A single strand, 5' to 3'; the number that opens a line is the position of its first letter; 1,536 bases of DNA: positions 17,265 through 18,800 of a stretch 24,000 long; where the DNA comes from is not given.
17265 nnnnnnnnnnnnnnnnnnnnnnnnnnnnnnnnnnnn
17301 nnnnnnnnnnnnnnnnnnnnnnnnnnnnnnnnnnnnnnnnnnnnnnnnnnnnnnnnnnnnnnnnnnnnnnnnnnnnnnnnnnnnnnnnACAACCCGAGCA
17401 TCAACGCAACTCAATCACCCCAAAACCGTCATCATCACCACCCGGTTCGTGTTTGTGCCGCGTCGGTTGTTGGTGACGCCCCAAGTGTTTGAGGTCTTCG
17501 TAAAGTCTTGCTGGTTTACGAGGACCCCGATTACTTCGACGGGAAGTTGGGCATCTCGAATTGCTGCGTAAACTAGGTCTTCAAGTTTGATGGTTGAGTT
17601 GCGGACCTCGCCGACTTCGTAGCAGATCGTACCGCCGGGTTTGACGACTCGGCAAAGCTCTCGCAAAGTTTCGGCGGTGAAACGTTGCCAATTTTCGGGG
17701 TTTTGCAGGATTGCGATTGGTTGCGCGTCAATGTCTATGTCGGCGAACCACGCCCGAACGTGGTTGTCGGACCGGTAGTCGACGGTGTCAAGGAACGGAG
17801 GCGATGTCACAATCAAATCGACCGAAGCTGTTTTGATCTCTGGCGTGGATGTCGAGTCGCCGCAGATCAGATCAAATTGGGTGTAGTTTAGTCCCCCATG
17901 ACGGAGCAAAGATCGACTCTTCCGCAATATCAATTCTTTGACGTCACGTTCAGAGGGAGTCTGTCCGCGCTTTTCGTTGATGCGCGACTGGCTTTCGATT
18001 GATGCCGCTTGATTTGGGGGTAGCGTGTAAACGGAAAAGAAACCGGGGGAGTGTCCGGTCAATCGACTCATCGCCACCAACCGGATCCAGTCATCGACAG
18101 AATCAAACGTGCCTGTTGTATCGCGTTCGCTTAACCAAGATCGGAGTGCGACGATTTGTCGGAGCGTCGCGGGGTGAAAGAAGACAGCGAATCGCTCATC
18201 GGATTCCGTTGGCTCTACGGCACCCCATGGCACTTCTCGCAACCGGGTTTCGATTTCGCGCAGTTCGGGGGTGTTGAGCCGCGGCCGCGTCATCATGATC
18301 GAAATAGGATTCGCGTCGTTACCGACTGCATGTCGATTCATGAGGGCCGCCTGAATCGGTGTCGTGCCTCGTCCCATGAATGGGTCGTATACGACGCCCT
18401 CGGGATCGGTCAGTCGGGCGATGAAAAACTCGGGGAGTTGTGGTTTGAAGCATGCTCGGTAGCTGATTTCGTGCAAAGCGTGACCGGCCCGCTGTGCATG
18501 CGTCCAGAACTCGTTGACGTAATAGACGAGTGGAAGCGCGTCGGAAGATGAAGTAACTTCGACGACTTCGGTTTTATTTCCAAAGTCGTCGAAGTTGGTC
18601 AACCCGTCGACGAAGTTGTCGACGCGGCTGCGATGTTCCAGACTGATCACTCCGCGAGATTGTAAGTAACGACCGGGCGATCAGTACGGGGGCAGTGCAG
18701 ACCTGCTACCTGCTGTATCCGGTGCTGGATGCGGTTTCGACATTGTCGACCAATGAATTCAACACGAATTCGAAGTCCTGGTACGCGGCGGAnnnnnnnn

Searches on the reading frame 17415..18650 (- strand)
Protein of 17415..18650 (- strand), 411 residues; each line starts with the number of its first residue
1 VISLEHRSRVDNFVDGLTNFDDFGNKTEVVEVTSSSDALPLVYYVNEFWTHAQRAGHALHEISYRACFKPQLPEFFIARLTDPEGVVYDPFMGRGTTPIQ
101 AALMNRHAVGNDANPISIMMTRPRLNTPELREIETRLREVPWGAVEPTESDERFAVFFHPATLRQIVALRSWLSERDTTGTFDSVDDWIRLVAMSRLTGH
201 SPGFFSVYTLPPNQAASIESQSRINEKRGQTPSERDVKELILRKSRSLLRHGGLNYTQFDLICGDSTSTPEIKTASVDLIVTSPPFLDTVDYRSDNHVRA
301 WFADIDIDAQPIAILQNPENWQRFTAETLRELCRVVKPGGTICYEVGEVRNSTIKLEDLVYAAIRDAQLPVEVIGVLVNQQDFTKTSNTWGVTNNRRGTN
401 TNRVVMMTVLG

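Call 5: search_protein_families(library=pfam, proteins=[window:17415-18650:-], max_evalue=0.1)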
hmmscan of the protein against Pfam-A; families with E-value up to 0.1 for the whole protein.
window:17415-18650:- (411 aa): 6 families
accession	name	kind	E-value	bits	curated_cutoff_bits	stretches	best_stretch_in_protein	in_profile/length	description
PF01555.25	N6_N4_Mtase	-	2.1e-18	67.5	26.7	2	45-114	140-212/221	DNA methylase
PF01170.24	UPF0020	-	3.1e-06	27.5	22.3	1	82-109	27-54/197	RMKL-like, methyltransferase domain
PF13847.12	Methyltransf_31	-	0.0039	17.3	27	0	238-345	37-110/145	Methyltransferase domain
PF08241.18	Methyltransf_11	-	0.013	16.5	21.2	0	326-343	77-94/95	Methyltransferase domain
PF13649.12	Methyltransf_25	-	0.019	16.1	27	0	236-283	28-71/97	Methyltransferase domain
PF02384.22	N6_Mtase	-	0.052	13.3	20.4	0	253-295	101-142/311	N-6 DNA Methylase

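Call 6: search_protein_families(library=ncbifam, proteins=[window:17415-18650:-], max_evalue=0.1)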
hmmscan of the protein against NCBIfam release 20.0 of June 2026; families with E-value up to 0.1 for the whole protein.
window:17415-18650:- (411 aa): 8 families
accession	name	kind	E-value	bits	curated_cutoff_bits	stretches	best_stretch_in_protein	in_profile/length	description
NF050803.1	DnaMtaseCcrMCaul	equivalog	1.1e-06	27.8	830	1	73-127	191-249/350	adenine-specific DNA-methyltransferase CcrM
TIGR01177.1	TIGR01177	hypoth_equivalog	3.5e-05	23.3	316.55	1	68-114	166-213/330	TIGR01177 family methyltransferase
NF042963.1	DUF1156_antiphage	equivalog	0.0018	16.5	1000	1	86-126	186-226/960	anti-phage-associated DUF1156 domain-containing protein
NF008572.0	PRK11524.1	equivalog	0.0042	16.2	292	0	74-127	205-258/294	adenine-specific DNA-methyltransferase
NF010253.0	PRK13699.1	subfamily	0.0049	16.6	244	0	76-110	156-190/226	DNA methyltransferase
TIGR03534.1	RF_mod_PrmC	equivalog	0.024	14.1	199.1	1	258-352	139-225/253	peptide chain release factor N(5)-glutamine methyltransferase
NF040721.1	Trm14_Arch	equivalog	0.048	12.8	280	0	84-107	192-215/370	tRNA (guanine(6)-N2)-methyltransferase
NF001241.0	PRK00216.1-2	equivalog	0.076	12.6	327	0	299-370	105-171/231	demethylmenaquinone methyltransferase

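Call 77: search_protein_families(library=padloc, proteins=[window:17415-18650:-], max_evalue=0.01)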
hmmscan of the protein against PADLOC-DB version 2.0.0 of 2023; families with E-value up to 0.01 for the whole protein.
window:17415-18650:- (411 aa): 53 families (the best 25 are shown)
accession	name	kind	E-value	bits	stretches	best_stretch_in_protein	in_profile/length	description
PDLC03325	MTase_II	-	1.8e-152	506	1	11-407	21-421/426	Type II methyltransferase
PDLC03353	MTase_II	-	8.8e-20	69.3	2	41-114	168-239/260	Type II methyltransferase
PDLC03350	MTase_II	-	1.2e-16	59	2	49-126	222-296/312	Type II methyltransferase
PDLC03387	MTase_II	-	1.5e-14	51.8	2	64-127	214-277/289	Type II methyltransferase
PDLC03371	MTase_II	-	1.1e-13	49.3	2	71-127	198-254/260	Type II methyltransferase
PDLC03376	MTase_II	-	9e-13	46.6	1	45-126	18-99/249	Type II methyltransferase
PDLC03322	MTase_II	-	1.7e-12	45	1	52-126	32-107/446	Type II methyltransferase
PDLC03380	MTase_II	-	2.4e-12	44.8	1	51-126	26-99/393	Type II methyltransferase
PDLC03283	MTase_II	-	2e-11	41.8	2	257-350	3-94/352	Type II methyltransferase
PDLC03339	MTase_II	-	7.6e-11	39.4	1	71-128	217-274/399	Type II methyltransferase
PDLC04134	mad2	-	1.3e-10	38.7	2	241-374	325-423/492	mads_2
PDLC03299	MTase_II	-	1.7e-10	38.9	1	72-138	204-270/296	Type II methyltransferase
PDLC03320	MTase_II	-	1e-09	36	1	77-127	226-276/289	Type II methyltransferase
PDLC03364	MTase_II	-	3.2e-09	34.2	1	55-127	31-102/380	Type II methyltransferase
PDLC03714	oMTase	-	3.8e-09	34.4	1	63-113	195-245/279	orphan methyltransferase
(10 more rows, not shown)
